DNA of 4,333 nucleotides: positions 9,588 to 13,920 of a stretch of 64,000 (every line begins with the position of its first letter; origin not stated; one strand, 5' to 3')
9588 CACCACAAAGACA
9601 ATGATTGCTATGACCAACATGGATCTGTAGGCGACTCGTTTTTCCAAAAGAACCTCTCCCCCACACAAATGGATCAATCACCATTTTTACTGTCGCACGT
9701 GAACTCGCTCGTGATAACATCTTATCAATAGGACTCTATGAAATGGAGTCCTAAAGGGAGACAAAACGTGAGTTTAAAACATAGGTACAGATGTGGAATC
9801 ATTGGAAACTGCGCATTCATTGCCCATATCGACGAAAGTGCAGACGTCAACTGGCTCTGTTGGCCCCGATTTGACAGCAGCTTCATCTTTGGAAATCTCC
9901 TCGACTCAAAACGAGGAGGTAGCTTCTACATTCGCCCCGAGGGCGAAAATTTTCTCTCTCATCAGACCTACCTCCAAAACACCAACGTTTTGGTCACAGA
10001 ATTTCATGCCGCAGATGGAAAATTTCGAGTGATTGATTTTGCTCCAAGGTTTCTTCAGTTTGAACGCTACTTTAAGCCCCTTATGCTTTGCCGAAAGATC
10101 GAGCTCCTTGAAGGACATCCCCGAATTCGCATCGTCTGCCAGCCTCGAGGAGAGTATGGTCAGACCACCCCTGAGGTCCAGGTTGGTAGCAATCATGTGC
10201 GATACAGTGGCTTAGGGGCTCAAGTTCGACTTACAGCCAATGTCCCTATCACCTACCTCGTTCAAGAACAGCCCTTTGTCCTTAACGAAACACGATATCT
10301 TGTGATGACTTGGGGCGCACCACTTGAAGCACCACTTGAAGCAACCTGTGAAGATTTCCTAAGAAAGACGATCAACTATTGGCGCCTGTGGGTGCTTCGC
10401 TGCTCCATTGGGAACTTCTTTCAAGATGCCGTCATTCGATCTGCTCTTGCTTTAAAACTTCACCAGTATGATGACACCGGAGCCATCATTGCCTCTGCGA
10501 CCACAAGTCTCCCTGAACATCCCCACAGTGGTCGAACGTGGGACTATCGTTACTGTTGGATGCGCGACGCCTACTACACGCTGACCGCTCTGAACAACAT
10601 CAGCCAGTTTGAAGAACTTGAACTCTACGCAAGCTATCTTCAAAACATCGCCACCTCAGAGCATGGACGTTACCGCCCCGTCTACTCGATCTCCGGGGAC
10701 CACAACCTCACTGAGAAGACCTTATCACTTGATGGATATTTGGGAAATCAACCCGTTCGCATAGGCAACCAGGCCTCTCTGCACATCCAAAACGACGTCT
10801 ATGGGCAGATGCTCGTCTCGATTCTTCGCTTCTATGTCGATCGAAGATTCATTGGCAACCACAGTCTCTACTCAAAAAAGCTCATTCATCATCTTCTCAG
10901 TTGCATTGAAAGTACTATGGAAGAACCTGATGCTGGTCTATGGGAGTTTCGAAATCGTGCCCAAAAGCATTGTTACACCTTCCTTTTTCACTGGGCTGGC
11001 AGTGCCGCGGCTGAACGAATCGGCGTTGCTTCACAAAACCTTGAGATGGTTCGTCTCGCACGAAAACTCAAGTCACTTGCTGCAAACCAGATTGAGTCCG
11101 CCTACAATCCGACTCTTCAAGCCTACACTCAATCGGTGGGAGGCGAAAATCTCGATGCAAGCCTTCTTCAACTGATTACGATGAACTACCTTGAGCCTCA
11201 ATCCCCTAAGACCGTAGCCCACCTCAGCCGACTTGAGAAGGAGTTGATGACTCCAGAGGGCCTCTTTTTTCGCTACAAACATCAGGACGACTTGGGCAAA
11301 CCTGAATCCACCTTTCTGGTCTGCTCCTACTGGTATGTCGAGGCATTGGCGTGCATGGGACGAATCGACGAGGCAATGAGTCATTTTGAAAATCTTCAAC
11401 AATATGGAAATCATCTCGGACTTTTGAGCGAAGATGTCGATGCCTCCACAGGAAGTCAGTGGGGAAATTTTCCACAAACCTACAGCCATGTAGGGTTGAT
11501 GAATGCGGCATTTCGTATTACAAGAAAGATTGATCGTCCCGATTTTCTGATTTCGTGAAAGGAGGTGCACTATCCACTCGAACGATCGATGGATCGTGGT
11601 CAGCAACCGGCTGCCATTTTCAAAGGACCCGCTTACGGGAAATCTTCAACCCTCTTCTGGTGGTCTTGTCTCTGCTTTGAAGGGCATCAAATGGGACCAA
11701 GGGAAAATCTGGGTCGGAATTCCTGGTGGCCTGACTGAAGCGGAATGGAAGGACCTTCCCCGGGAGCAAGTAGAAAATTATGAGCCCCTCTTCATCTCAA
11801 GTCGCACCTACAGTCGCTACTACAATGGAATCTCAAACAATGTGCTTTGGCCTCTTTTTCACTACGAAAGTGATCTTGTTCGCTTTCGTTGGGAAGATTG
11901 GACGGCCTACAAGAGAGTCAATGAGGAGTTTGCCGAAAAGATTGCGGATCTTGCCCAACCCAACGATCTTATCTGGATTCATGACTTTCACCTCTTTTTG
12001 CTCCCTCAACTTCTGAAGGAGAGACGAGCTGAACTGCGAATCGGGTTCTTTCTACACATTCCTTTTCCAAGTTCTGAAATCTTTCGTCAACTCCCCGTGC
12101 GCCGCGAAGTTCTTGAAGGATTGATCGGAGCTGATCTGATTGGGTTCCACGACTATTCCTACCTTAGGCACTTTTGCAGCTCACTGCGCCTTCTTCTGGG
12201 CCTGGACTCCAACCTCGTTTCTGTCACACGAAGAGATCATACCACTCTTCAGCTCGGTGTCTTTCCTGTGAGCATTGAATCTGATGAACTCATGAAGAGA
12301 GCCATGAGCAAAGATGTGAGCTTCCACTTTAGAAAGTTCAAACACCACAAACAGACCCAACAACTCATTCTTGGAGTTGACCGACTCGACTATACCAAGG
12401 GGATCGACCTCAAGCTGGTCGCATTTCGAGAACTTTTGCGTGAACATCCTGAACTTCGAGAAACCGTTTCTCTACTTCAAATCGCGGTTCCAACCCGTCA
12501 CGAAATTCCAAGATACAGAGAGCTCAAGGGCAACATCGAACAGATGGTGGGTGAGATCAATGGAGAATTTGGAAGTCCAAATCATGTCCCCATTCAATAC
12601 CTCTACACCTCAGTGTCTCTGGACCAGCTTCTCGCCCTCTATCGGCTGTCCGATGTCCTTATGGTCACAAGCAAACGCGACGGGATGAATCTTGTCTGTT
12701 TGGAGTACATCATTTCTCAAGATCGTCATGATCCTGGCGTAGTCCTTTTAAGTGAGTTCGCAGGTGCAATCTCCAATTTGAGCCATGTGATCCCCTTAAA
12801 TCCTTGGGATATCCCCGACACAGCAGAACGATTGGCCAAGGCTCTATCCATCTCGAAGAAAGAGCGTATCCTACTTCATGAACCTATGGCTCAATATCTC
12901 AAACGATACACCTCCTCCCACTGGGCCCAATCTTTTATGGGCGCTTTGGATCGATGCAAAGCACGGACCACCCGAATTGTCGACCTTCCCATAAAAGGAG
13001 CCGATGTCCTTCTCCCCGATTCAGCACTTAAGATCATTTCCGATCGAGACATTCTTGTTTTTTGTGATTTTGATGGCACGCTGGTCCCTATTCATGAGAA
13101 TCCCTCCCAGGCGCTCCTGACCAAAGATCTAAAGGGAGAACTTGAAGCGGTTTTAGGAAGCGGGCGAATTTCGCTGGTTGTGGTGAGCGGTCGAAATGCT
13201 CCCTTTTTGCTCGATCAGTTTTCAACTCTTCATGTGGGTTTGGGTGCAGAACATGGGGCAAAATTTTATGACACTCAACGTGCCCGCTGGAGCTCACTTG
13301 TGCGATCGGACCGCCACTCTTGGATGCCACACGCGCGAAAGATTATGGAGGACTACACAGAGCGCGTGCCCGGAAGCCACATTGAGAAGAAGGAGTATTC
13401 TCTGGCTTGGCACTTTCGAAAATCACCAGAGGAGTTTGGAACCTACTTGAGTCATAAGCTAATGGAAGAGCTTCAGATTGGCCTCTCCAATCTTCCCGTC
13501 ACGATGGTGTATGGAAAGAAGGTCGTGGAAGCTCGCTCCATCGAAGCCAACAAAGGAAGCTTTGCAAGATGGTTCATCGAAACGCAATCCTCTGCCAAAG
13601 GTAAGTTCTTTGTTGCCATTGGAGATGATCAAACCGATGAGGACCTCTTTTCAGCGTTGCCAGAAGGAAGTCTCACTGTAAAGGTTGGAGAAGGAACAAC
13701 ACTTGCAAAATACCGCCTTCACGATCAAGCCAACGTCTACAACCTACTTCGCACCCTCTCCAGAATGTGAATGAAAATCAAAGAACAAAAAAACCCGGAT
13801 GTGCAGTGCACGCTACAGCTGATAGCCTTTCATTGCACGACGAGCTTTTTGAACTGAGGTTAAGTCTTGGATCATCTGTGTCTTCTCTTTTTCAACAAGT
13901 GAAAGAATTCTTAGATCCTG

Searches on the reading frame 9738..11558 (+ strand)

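Call 35: search_protein_families(library=ncbifam, proteins=[window:9738-11558:+], max_evalue=0.00001)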
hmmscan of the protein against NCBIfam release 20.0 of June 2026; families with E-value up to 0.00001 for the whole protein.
window:9738-11558:+ (606 aa): 3 families
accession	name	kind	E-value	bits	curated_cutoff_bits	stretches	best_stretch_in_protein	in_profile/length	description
NF041084.1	trehalase_H1_Arch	equivalog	1.3e-84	284.8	820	1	22-590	5-566/570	alpha,alpha-trehalase TreH1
NF041085.1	trehalase_H2_Arch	equivalog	2.8e-74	250.6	1000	1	29-591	12-573/579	alpha,alpha-trehalase TreH2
TIGR01577.1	oligosac_amyl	hypoth_equivalog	1.2e-12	47.3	820.7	1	206-585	224-604/616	oligosaccharide amylase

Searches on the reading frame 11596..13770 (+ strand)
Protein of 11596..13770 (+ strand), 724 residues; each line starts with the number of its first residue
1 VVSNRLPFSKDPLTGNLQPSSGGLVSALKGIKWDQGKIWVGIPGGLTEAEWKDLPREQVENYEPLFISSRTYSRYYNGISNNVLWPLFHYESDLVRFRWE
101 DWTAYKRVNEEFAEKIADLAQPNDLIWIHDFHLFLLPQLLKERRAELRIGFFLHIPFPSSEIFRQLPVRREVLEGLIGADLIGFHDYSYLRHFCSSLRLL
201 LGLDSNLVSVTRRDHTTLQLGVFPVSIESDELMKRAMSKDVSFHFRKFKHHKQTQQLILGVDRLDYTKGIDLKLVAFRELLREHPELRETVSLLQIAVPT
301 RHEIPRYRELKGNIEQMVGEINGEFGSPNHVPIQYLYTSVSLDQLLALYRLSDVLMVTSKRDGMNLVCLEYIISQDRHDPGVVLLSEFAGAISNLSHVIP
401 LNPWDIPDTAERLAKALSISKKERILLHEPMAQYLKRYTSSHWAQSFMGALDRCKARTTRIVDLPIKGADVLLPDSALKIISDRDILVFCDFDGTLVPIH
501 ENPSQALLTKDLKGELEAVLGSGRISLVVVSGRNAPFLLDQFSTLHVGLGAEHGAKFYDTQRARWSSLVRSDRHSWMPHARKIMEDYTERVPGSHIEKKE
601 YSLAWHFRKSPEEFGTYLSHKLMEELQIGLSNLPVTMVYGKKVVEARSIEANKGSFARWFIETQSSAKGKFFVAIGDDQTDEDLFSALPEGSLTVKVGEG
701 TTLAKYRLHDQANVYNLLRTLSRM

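Call 35: search_protein_families(library=ncbifam, proteins=[window:11596-13770:+], max_evalue=0.00001)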
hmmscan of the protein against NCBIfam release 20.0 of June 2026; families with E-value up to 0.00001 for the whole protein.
window:11596-13770:+ (724 aa): 7 families
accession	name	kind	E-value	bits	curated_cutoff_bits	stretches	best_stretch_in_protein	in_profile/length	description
NF011071.0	PRK14501.1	equivalog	4.5e-220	732.7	634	1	1-723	6-726/729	bifunctional alpha,alpha-trehalose-phosphate synthase (UDP-forming)/trehalose-phosphatase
TIGR02400.1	trehalose_OtsA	equivalog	1.3e-151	505.4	564.85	1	2-452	5-455/456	alpha,alpha-trehalose-phosphate synthase (UDP-forming)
NF007513.0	PRK10117.1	equivalog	4.4e-97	325.9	759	1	17-459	17-459/474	alpha,alpha-trehalose-phosphate synthase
TIGR02398.1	gluc_glyc_Psyn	equivalog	2e-83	280.7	569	2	212-452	242-481/487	glucosylglycerol-phosphate synthase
TIGR00685.1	T6PP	equivalog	9.3e-36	123.9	68.05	1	486-722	4-249/250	trehalose-phosphatase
NF007560.0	PRK10187.1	equivalog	4.5e-23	81.9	327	1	487-722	16-244/266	trehalose-phosphatase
TIGR01484.1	HAD-SF-IIB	subfamily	2.6e-19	70.1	41.8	1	487-689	1-216/221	HAD-IIB family hydrolase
